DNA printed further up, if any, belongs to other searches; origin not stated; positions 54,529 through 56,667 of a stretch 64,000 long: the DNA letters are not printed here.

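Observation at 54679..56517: Stator-like 4-TM protein with a 350-aa coiled-coil tail embedded in the EPS operon (ZorA-like architecture but no ZorB)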

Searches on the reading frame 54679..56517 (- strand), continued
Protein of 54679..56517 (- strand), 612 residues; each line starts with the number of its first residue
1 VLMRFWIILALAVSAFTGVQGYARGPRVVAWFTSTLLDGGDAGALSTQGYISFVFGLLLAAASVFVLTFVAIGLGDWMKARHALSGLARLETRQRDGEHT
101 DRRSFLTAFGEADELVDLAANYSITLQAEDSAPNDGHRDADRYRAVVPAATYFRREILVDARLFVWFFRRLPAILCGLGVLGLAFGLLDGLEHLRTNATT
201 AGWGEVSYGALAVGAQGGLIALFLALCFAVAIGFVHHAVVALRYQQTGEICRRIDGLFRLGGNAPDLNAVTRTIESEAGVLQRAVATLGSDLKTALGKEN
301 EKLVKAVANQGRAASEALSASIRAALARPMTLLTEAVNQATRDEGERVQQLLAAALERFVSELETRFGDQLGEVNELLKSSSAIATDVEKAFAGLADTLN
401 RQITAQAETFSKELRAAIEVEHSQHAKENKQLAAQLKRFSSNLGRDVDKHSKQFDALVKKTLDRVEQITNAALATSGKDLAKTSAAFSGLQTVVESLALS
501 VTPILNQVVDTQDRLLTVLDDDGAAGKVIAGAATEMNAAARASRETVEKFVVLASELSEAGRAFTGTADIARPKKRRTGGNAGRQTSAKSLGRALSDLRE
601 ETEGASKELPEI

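Call 39: search_dna_similar(query=window:54679-56517:-, collection=plasmids, mode=protein, max_evalue=0.001, max_rows=25)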
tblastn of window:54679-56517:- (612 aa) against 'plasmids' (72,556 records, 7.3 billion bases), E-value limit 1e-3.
Records with a match: 22; places in all: 22; records where one place covers at least 80% of the query: 0.
Best place of each record, by identity: <60% 22.
By first word of the organism name: Klebsiella 20; Nitrosospira 1; Escherichia 1.
By predicted mobility (MOB-suite, as given by PLSDB): non-mobilizable 14; mobilizable 6; conjugative 2.
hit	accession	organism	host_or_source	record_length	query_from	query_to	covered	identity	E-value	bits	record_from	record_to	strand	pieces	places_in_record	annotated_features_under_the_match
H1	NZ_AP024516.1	Nitrosospira sp. NRS527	Oryza sativa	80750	27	510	79%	25.6%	4e-20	103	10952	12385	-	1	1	zorA: anti-phage ZorAB system protein ZorA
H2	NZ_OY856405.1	Klebsiella pneumoniae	Homo sapiens,human urine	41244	135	404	44%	24.9%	1e-5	57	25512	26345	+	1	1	zorA1: type I Zorya anti-phage system protein ZorA1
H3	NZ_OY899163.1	Klebsiella pneumoniae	Homo sapiens,human abdominal fluid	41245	135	404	44%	24.9%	1e-5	57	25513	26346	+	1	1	zorA1: type I Zorya anti-phage system protein ZorA1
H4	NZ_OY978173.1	Klebsiella pneumoniae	Homo sapiens,human urine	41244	135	404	44%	24.9%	1e-5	57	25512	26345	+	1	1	zorA1: type I Zorya anti-phage system protein ZorA1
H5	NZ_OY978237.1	Klebsiella pneumoniae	Homo sapiens,human blood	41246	135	404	44%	24.9%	1e-5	57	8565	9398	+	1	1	zorA1: type I Zorya anti-phage system protein ZorA1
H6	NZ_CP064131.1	Klebsiella pneumoniae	Aratinga solstitialis,feces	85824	135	404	44%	24.9%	1e-5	57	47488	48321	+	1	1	zorA1: type I Zorya anti-phage system protein ZorA1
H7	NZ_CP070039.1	Klebsiella pneumoniae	Homo sapiens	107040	135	404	44%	24.9%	1e-5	57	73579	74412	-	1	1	zorA1: type I Zorya anti-phage system protein ZorA1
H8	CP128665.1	Klebsiella pneumoniae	Homo sapiens,urine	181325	135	404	44%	24.9%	1e-5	57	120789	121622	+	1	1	zorA1: type I Zorya anti-phage system protein ZorA1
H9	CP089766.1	Klebsiella pneumoniae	Homo sapiens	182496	135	404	44%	24.9%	1e-5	57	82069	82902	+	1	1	zorA: anti-phage defense ZorAB system protein ZorA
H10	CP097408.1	Klebsiella pneumoniae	Homo sapiens,blood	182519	135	404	44%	24.9%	1e-5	57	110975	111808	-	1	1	zorA: anti-phage defense ZorAB system protein ZorA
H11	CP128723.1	Klebsiella pneumoniae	Homo sapiens,Skin and soft tissue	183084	135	404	44%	24.9%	1e-5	57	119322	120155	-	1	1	zorA1: type I Zorya anti-phage system protein ZorA1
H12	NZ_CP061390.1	Klebsiella pneumoniae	Homo sapiens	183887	135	404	44%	24.9%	1e-5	57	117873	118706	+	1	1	zorA1: type I Zorya anti-phage system protein ZorA1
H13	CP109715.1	Klebsiella pneumoniae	whole organism,Sink Drain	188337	135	404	44%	24.9%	1e-5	57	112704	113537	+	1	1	zorA: anti-phage ZorAB system protein ZorA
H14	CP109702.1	Klebsiella pneumoniae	Homo sapiens,whole organism,swab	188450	135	404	44%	24.9%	1e-5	57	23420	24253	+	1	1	zorA: anti-phage ZorAB system protein ZorA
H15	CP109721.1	Klebsiella pneumoniae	whole organism,Call light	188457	135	404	44%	24.9%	1e-5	57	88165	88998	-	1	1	zorA: anti-phage ZorAB system protein ZorA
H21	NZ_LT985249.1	Escherichia coli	-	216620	135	404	44%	24.9%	1e-5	57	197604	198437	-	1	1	zorA1: type I Zorya anti-phage system protein ZorA1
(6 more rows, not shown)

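Call 40: get_annotated_region(hit=H1, flank=7000)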
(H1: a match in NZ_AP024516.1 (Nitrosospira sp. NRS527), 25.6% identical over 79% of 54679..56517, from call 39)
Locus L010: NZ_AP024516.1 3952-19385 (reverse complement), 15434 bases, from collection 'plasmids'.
description: Nitrosospira sp. NRS527 plasmid pNRS527-1, complete sequence
organism: Nitrosospira sp. NRS527 (NCBI taxid 155925)
taxonomy: Bacteria; Pseudomonadota; Betaproteobacteria; Nitrosomonadales; Nitrosomonadaceae; Nitrosospira; Nitrosospira sp. NRS527
host: -; source: Oryza sativa; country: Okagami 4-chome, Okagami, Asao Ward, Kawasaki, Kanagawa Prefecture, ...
typing (MOB-suite, as given by PLSDB): non-mobilizable; replicon rep_cluster_429
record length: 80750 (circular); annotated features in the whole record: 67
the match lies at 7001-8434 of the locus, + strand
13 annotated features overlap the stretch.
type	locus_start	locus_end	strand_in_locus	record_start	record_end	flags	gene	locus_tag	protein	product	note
CDS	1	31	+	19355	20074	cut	-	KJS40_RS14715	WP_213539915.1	ArsA-related P-loop ATPase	-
CDS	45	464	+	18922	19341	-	-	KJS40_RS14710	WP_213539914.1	hypothetical protein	-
CDS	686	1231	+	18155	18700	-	-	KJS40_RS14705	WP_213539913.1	hypothetical protein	-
CDS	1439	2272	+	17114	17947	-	-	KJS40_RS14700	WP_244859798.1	hypothetical protein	-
CDS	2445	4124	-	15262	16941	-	-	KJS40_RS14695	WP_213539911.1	DUF262 domain-containing protein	-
CDS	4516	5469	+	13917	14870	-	-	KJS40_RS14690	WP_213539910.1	hypothetical protein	-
CDS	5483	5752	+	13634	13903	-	-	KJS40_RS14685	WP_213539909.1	hypothetical protein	-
CDS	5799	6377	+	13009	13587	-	-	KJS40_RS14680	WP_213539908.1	hypothetical protein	-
CDS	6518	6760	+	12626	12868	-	-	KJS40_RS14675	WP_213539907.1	hypothetical protein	-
CDS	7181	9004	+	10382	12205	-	zorA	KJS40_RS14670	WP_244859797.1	anti-phage ZorAB system protein ZorA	-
CDS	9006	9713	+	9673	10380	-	-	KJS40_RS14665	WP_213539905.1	flagellar motor protein MotB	-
CDS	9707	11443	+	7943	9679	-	-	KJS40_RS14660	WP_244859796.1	EH signature domain-containing protein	-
CDS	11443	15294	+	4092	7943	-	-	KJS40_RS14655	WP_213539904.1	SNF2-related protein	-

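Call 41: get_annotated_region(hit=H21, flank=7000)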
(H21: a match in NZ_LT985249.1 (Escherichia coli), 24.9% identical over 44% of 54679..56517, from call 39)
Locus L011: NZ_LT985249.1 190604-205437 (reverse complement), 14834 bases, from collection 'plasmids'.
description: Escherichia coli strain 195 plasmid RCS46_p, complete sequence
organism: Escherichia coli (NCBI taxid 562)
taxonomy: Bacteria; Pseudomonadota; Gammaproteobacteria; Enterobacterales; Enterobacteriaceae; Escherichia; Escherichia coli
host: -; source: -; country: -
typing (MOB-suite, as given by PLSDB): conjugative; replicon IncC,IncR; relaxase MOBH,MOBH; mating-pair formation MPF_F
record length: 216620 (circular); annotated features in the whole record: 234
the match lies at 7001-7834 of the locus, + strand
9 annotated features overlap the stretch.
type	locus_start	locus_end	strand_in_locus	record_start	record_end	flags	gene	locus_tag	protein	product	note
CDS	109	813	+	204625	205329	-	-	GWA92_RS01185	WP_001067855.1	IS6-like element IS26 family transposase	GO:0006313 - DNA transposition [Evidence IEA]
CDS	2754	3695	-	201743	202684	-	-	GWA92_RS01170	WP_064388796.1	hypothetical protein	-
CDS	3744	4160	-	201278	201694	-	-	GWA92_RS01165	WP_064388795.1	type II toxin-antitoxin system VapC family toxin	-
CDS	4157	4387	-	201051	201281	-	vapB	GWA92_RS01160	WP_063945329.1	type II toxin-antitoxin system VapB family antitoxin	-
CDS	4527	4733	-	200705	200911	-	-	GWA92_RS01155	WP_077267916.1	hypothetical protein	-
CDS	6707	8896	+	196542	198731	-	zorA1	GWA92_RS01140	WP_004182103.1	type I Zorya anti-phage system protein ZorA1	-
CDS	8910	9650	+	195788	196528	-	zorB1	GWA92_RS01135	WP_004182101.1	type I Zorya anti-phage system protein ZorB1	GO:0051607 - defense response to virus [Evidence IEA]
CDS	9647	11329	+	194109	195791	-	zorC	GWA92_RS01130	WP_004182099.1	type I Zorya anti-phage system protein ZorC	GO:0051607 - defense response to virus [Evidence IEA]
CDS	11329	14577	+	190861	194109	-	zorD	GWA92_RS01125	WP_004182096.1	type I Zorya anti-phage system protein ZorD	GO:0051607 - defense response to virus [Evidence IEA]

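Call 45: predict_structure(alignment_id=A1)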
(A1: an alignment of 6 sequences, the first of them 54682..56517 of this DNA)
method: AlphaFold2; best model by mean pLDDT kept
length: 612 residues; sequences in the alignment: 6
mean_pLDDT: 49.0   pTM: 0.31
mean pLDDT of the five models: 49.0, 48.2, 47.7, 43.9, 43.4
residues with pLDDT >= 90: 0; 70-90: 49; 50-70: 192; < 50: 371
segments of 3 or more residues with pLDDT < 50: 1-53, 130-140, 260-330, 344-349, 367-400, 421-429, 453-455, 460-612
pLDDT, mean of each block of 10 residues (from residue 1): 42 39 35 38 39 55 64 69 79 70 70 65 61 42 59 54 58 67 68 72 66 64 68 67 67 66 35 35 34 40 44 43 46 52 49 51 49 43 39 45 50 51 46 51 50 48 43 33 32 36 40 42 38 42 41 37 28 29 35 41 35 27
secondary structure, 60 per line:
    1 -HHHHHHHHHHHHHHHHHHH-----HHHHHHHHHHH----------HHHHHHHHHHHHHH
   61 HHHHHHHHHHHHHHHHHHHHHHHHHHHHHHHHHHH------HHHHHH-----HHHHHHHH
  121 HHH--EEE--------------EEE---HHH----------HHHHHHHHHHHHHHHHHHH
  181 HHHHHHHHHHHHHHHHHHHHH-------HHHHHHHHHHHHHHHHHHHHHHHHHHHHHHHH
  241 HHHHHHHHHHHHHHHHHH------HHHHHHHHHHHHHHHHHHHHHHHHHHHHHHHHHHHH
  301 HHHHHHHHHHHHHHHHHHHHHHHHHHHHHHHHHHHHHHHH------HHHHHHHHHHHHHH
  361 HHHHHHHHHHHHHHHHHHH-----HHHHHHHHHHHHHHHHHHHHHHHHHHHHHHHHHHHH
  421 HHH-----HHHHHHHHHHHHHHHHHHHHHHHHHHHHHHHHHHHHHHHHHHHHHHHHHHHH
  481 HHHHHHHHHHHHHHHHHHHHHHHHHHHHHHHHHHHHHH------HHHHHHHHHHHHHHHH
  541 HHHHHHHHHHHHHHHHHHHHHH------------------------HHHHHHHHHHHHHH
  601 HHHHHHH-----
elements in order: H2-20 H26-36 H47-95 H102-107 H113-123 E126-128 E143-145 H162-201 H209-258 H265-340 H347-379 H385-423 H429-518 H525-562 H587-607

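Call 46: search_protein_representatives(alignment_id=A1)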
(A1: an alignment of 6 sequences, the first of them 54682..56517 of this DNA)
Query: 6 sequences, 613 profile positions. Proteins with E-value up to 0.001 (for the whole library): 854; up to 1e-10: 488; up to 1e-30: 190. The best 150 are listed.
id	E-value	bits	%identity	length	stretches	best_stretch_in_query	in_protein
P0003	0.0e+00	1019.5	-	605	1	3-613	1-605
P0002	1.2e-278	942.2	-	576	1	36-613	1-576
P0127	9.4e-231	784.0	-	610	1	1-613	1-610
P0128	7.1e-171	586.2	-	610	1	1-613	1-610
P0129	4.2e-140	484.6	-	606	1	1-613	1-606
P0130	7.7e-110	384.6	-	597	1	26-613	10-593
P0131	8.5e-106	371.3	-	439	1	177-613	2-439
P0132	2.5e-102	359.8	-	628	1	3-613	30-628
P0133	2.2e-90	320.3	-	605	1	1-608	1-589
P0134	4.5e-90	319.3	-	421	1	186-613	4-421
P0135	5.1e-89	315.8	-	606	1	3-610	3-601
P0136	1.3e-87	311.2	-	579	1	6-613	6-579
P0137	3.8e-86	306.4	-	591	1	15-606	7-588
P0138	7.7e-83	295.4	-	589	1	6-595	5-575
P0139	3.7e-76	273.4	-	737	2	3-446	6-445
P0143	2.2e-66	241.1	-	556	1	2-605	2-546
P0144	2.6e-61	224.3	-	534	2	11-408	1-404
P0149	9.5e-54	199.3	-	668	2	53-564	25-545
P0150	1.1e-52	195.8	-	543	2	1-378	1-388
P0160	8.2e-44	166.5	-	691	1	57-592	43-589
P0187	4.4e-40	154.2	-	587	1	57-613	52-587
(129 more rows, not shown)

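Call 53: find_related_loci(query=A4, collection=metagenome_contigs, flank=10000)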
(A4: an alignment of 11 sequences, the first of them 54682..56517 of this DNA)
Query A4 (612 aa) in metagenome_contigs; peptide patterns used: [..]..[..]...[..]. (x = any residue, [..] = any of these).
160 stretches matched a pattern; 10 encode a relative of the query (tblastn E <= 1e-3); 10 distinct loci.
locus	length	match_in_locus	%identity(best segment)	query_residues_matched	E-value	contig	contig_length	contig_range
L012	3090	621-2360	52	1-612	0e+0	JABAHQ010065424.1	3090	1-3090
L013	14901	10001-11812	50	1-612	2e-170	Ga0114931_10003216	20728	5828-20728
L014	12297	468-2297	45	1-612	3e-143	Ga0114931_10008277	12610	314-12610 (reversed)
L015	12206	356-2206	46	1-612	2e-153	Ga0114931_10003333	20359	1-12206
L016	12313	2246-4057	30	1-612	3e-60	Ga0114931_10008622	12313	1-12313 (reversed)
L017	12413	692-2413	29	6-612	3e-69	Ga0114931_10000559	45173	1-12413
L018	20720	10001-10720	28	347-604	5e-13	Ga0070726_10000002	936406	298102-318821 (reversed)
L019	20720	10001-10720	28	347-604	5e-13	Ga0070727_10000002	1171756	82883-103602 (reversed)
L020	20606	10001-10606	28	393-612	2e-7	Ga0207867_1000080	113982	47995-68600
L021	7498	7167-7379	36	491-565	8e-6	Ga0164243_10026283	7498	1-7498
